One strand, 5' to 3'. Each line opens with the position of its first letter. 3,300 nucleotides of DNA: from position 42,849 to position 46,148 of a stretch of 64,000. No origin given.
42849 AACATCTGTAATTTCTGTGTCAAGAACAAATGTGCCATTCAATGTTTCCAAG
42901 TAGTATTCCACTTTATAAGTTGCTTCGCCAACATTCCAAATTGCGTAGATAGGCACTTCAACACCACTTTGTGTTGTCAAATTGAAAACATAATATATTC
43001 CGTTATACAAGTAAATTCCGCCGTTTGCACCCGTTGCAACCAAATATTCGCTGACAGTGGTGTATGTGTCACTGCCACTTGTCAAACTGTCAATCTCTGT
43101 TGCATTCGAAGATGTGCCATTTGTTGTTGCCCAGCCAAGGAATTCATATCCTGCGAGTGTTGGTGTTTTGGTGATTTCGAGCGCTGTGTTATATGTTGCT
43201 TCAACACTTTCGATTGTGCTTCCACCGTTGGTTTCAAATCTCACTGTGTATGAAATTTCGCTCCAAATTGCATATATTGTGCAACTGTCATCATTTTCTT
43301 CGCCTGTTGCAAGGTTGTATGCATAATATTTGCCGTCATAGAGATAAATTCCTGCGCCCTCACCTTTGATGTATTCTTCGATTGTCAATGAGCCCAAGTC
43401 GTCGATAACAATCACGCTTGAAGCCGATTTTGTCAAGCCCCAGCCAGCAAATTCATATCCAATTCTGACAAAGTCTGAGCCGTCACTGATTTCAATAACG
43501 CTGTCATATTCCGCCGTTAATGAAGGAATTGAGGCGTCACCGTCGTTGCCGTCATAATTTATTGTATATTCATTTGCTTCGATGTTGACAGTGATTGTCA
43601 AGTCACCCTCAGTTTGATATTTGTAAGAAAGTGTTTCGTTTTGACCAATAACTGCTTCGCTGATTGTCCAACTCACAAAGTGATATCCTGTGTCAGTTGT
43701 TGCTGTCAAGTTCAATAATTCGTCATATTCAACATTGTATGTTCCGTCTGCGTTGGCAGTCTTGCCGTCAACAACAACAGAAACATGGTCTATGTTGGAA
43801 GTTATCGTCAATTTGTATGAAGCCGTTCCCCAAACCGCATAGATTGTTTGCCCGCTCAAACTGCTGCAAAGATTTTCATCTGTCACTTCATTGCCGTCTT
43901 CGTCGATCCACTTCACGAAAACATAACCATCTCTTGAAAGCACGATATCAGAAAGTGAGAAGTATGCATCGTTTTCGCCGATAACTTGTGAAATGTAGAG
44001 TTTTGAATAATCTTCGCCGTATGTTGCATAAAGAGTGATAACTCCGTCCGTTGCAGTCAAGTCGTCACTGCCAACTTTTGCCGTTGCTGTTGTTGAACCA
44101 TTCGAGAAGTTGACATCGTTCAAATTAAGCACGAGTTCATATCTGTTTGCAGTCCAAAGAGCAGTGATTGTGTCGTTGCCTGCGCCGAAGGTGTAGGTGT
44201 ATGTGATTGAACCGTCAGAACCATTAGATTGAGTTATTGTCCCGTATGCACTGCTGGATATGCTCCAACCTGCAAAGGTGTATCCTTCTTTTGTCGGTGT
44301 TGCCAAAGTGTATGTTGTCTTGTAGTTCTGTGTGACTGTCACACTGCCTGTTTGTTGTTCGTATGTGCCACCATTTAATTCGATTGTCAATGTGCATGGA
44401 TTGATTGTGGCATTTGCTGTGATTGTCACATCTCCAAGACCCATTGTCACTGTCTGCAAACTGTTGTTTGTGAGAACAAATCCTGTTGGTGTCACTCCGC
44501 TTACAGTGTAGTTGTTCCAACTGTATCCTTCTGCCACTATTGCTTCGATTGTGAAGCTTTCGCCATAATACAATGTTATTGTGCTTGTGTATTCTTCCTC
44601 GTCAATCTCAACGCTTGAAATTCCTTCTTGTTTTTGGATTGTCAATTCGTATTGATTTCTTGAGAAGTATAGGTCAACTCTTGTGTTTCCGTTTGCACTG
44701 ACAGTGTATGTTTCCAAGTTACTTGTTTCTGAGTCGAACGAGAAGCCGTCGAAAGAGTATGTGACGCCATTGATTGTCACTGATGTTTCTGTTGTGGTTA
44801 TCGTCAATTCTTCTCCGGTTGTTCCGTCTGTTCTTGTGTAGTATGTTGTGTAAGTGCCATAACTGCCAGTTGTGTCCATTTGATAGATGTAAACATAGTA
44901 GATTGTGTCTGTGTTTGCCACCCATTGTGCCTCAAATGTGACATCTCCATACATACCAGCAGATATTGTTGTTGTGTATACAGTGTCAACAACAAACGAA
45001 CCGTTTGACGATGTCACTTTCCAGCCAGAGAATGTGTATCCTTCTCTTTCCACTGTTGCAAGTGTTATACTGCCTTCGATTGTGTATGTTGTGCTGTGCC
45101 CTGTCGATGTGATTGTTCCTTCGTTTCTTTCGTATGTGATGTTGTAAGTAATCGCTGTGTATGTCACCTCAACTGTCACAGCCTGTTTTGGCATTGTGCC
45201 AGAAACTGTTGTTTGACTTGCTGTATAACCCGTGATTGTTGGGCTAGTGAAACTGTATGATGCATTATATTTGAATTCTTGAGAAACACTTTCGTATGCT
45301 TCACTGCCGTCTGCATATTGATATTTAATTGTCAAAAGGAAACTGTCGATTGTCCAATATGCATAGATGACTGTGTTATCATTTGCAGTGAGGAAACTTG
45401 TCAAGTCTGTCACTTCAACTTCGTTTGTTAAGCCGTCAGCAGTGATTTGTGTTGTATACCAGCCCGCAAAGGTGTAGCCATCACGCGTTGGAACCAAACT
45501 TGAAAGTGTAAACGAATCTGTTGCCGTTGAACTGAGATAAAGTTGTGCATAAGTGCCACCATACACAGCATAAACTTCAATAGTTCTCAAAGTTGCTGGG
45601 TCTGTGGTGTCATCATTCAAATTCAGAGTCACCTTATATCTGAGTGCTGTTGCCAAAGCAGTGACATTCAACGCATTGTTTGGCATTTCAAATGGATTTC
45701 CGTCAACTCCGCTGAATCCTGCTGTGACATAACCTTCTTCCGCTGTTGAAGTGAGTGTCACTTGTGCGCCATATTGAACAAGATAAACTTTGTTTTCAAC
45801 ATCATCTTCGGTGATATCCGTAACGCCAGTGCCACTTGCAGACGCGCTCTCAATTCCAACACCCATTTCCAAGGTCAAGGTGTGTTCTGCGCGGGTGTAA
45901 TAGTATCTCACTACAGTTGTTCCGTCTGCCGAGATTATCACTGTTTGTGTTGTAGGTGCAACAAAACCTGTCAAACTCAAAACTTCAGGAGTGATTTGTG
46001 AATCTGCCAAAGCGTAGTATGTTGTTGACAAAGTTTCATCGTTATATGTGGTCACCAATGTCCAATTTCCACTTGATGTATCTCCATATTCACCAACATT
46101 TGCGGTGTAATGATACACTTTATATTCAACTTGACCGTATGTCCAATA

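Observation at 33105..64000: Uninterrupted >30.9 kb ORF: a surface protein of more than 10,297 residues, still open at the window edge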

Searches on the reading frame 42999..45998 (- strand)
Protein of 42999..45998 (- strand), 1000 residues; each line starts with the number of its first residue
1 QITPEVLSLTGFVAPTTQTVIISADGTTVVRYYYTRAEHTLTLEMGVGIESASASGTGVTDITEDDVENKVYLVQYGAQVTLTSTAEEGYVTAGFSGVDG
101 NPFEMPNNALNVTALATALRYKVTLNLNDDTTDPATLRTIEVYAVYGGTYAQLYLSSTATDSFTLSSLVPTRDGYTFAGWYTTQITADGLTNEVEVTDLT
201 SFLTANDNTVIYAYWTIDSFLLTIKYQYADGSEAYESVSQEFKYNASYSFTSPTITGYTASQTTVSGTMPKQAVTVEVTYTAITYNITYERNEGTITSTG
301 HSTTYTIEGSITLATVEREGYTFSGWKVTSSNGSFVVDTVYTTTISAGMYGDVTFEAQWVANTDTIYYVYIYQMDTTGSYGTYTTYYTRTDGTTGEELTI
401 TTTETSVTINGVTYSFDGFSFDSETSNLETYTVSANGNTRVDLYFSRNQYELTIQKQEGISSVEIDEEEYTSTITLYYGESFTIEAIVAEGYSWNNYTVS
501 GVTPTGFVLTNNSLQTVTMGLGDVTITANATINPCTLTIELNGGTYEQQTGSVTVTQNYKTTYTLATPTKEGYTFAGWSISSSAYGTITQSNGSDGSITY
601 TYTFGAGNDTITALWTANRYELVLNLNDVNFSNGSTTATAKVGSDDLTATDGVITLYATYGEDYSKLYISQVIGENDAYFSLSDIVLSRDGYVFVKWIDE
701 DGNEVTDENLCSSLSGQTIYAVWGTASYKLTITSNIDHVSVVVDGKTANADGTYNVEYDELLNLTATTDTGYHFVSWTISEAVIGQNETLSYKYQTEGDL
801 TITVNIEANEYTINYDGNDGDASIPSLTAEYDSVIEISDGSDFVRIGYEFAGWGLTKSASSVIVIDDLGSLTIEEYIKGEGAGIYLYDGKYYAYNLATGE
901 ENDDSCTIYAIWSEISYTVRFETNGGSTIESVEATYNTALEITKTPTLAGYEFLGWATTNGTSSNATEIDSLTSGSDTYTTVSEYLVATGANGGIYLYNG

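Call 28: search_protein_families(library=pfam, proteins=[window:42999-45998:-], max_evalue=0.1)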
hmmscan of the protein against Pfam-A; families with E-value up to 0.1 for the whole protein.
window:42999-45998:- (1000 aa): 6 families
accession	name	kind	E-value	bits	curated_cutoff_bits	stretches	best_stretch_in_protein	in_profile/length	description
PF09479.16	Flg_new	-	7.2e-36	122.6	27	5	917-978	1-60/65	Listeria-Bacteroides repeat domain (List_Bact_rpt)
PF18998.6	Flg_new_2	-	8e-22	77.5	23.6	5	746-805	12-68/73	Divergent InlB B-repeat domain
PF06458.18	MucBP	-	5e-06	27.6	23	1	223-281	3-63/63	MucBP domain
PF17966.7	Muc_B2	-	0.0038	18.2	23.5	1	249-283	62-99/100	Muc B2-like domain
PF16820.11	PKD_3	-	0.024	14.9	26.3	0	775-806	35-66/68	PKD-like domain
PF22670.1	Gp10_D3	-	0.026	15.2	27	1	514-618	20-122/122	Baseplate wedge protein gp10 domain 3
